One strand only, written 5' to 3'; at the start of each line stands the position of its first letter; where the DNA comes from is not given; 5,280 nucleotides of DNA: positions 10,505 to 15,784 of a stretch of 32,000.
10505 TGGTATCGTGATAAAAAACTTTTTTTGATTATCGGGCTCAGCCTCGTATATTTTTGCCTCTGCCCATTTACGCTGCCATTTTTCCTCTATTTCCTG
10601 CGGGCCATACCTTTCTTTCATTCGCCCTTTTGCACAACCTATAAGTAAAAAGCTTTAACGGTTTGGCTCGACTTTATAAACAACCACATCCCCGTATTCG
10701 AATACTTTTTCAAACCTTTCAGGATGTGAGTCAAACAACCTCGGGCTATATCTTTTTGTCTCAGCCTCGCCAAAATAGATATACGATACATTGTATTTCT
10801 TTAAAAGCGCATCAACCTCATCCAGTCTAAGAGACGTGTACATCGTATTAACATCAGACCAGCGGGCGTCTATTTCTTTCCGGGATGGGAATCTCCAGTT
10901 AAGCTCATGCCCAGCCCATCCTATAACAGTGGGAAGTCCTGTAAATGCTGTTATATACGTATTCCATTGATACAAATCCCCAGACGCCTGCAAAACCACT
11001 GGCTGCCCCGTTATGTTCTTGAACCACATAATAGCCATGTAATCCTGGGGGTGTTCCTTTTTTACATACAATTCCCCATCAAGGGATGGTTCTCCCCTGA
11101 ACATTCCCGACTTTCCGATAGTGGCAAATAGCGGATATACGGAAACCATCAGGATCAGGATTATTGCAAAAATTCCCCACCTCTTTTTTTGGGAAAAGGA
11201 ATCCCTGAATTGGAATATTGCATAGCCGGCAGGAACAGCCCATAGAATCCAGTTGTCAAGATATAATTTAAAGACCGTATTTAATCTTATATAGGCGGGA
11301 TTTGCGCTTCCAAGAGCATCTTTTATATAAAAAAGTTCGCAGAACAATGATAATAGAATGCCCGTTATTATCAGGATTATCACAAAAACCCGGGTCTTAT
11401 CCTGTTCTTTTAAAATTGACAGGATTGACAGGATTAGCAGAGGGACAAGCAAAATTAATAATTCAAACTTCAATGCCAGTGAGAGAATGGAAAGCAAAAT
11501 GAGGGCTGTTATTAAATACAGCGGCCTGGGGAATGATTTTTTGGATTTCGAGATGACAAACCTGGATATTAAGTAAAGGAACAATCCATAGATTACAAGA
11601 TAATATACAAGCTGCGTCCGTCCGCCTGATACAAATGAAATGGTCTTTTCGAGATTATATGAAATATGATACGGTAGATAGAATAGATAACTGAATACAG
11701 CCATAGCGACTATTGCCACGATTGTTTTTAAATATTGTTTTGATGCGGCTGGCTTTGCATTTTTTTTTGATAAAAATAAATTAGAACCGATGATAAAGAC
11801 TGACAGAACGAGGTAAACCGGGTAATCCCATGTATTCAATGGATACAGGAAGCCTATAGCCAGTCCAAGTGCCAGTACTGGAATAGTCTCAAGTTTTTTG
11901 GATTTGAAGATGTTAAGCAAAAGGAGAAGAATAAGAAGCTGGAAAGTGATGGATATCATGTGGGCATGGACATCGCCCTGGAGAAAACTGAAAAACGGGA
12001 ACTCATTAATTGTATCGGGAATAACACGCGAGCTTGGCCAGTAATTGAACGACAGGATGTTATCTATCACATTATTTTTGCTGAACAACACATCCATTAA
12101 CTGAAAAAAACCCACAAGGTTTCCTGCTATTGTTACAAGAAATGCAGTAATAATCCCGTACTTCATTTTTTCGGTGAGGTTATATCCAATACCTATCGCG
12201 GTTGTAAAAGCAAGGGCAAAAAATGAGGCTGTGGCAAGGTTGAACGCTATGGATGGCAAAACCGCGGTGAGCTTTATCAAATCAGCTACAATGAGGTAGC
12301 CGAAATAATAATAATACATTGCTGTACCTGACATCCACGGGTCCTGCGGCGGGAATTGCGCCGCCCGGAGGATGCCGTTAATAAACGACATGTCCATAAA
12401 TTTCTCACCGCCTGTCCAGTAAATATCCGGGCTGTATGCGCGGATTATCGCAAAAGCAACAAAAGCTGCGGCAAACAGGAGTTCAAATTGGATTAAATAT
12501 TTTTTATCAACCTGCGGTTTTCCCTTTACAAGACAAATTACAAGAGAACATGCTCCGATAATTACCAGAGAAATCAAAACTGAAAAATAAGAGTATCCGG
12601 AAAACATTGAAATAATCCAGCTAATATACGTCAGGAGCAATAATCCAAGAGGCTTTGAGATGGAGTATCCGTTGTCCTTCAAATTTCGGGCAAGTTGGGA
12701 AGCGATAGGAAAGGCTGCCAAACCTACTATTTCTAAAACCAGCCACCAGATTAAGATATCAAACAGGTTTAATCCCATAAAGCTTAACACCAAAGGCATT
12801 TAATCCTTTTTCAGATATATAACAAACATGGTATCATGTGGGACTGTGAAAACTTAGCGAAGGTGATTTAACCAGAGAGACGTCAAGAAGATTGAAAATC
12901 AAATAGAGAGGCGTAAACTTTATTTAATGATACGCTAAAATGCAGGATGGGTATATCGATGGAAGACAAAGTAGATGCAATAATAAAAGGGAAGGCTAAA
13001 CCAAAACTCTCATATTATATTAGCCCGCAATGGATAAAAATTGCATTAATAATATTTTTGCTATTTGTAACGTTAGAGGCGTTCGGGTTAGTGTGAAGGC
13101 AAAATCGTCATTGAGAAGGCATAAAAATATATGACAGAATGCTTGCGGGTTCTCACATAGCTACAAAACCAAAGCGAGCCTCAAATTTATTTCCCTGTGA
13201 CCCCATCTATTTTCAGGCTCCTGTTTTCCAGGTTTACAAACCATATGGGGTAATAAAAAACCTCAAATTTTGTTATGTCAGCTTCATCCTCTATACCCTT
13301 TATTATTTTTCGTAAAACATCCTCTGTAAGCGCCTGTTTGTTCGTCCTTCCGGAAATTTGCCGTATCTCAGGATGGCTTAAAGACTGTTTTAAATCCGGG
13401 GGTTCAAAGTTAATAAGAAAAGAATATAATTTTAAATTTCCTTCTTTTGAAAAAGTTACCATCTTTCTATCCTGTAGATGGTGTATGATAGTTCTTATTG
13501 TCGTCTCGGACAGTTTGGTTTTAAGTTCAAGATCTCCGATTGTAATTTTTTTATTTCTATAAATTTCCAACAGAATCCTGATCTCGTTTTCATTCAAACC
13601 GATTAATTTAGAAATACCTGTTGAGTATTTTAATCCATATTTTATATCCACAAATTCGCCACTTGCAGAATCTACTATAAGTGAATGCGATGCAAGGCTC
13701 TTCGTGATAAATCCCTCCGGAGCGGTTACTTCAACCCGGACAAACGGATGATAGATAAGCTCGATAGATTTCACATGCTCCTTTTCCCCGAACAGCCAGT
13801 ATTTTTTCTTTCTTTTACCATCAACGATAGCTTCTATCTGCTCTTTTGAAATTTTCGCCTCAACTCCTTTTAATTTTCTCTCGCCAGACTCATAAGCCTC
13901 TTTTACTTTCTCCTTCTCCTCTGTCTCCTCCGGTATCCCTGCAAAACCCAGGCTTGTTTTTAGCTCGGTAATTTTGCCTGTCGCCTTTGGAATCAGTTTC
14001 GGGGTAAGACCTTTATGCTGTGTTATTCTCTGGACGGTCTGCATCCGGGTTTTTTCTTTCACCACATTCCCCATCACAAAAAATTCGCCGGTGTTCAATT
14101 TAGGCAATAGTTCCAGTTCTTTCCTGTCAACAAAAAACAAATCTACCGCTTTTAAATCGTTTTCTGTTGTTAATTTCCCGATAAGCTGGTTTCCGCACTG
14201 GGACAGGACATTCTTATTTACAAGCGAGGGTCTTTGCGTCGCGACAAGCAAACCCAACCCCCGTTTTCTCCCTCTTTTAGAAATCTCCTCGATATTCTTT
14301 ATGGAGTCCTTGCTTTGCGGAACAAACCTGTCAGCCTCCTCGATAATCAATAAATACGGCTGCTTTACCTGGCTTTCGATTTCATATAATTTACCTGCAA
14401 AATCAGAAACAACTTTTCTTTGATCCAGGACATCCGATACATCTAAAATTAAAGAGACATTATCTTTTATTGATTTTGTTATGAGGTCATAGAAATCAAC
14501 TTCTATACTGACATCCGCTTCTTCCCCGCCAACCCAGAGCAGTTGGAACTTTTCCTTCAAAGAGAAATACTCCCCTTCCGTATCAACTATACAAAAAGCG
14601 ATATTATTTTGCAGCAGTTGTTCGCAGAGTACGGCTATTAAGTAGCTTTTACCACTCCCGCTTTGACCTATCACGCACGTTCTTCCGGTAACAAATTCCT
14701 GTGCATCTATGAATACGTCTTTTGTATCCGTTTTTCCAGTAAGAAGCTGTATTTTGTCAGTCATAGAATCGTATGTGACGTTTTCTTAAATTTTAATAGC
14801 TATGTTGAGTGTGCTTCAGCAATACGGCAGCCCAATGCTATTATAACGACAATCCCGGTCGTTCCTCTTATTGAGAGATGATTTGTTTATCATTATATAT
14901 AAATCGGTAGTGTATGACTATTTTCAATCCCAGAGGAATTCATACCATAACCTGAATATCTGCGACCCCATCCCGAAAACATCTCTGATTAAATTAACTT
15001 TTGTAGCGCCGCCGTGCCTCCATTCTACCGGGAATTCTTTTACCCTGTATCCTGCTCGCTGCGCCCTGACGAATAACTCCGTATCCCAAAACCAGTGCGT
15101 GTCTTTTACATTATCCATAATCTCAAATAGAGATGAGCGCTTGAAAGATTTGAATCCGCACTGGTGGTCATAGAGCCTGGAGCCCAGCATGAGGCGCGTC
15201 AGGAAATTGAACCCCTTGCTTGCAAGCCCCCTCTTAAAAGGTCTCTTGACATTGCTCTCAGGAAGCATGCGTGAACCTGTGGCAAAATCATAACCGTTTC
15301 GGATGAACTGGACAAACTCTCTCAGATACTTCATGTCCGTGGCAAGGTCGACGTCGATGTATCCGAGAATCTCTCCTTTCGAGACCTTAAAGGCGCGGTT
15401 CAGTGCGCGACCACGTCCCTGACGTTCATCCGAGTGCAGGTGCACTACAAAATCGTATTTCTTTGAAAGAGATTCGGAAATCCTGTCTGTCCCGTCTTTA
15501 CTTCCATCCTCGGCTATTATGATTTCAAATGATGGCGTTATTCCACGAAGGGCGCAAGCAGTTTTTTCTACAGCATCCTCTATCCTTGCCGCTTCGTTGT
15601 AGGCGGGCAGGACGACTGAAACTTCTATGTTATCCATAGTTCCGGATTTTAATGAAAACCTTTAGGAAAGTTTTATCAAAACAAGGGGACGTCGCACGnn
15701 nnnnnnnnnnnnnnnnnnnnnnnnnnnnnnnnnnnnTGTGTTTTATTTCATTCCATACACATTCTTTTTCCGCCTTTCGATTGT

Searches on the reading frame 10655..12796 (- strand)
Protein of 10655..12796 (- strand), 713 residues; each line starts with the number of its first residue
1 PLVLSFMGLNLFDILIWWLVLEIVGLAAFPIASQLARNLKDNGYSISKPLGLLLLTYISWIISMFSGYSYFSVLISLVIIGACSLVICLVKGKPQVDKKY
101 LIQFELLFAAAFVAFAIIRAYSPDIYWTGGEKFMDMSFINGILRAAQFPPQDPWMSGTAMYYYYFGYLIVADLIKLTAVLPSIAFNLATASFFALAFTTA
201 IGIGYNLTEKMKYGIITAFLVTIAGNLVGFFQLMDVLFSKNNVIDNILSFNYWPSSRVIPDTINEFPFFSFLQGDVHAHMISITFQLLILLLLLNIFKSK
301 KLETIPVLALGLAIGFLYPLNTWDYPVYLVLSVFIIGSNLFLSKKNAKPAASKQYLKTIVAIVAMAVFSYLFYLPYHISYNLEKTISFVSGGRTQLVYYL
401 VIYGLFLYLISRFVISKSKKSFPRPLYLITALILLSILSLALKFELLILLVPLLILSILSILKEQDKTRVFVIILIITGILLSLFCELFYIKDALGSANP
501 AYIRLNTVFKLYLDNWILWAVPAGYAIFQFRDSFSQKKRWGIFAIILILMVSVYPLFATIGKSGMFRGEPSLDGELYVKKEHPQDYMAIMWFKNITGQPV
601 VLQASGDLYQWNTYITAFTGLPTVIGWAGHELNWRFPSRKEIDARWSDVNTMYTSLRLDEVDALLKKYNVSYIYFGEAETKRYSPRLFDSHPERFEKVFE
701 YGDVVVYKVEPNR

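Call 77: search_protein_families(library=pfam, proteins=[window:10655-12796:-], max_evalue=0.00001)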
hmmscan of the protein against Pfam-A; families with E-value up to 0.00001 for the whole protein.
window:10655-12796:- (713 aa): 1 family
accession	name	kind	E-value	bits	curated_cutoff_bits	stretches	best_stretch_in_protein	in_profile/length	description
PF10060.15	DUF2298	-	5.5e-115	385.5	27.8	1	54-519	1-488/488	Uncharacterized membrane protein (DUF2298)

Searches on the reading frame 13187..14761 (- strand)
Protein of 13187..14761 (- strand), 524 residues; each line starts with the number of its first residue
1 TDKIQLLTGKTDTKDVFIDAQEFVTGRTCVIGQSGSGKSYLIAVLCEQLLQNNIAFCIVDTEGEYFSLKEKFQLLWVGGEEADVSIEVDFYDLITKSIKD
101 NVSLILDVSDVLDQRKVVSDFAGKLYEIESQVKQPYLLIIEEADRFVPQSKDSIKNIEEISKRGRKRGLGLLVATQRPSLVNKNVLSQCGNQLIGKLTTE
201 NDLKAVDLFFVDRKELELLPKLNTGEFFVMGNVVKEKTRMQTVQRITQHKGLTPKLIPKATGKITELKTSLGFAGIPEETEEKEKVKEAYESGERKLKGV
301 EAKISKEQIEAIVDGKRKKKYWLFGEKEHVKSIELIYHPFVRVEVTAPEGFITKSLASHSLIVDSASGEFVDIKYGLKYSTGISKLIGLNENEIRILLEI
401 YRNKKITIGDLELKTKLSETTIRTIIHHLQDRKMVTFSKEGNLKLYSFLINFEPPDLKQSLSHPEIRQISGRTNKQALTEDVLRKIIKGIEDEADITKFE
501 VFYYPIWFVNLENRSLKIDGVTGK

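Call 77: search_protein_families(library=pfam, proteins=[window:13187-14761:-], max_evalue=0.00001)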
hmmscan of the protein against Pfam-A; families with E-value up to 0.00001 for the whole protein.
window:13187-14761:- (524 aa): 2 families
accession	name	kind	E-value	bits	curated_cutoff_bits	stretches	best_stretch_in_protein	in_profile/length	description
PF01935.23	DUF87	-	3.4e-14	53.9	23.2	1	11-126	10-124/220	Helicase HerA, central domain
PF12802.13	MarR_2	-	5.2e-07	30.2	27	1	388-437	2-52/61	MarR family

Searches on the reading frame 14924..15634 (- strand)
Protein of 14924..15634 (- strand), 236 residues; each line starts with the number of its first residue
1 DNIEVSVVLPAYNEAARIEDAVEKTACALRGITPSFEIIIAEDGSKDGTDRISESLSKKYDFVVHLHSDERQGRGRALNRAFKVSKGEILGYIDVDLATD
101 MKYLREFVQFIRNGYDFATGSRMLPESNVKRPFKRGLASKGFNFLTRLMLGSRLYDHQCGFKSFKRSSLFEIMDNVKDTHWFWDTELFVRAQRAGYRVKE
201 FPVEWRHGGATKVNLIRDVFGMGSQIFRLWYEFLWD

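Call 77: search_protein_families(library=pfam, proteins=[window:14924-15634:-], max_evalue=0.00001)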
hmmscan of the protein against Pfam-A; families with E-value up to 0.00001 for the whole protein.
window:14924-15634:- (236 aa): 2 families
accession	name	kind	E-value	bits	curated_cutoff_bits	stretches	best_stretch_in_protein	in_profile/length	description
PF00535.33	Glycos_transf_2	-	6.5e-28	98.2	23.3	1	6-169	1-164/168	Glycosyl transferase family 2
PF13641.12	Glyco_tranf_2_3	-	7.4e-08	33.1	27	1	5-124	3-125/230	Glycosyltransferase like family 2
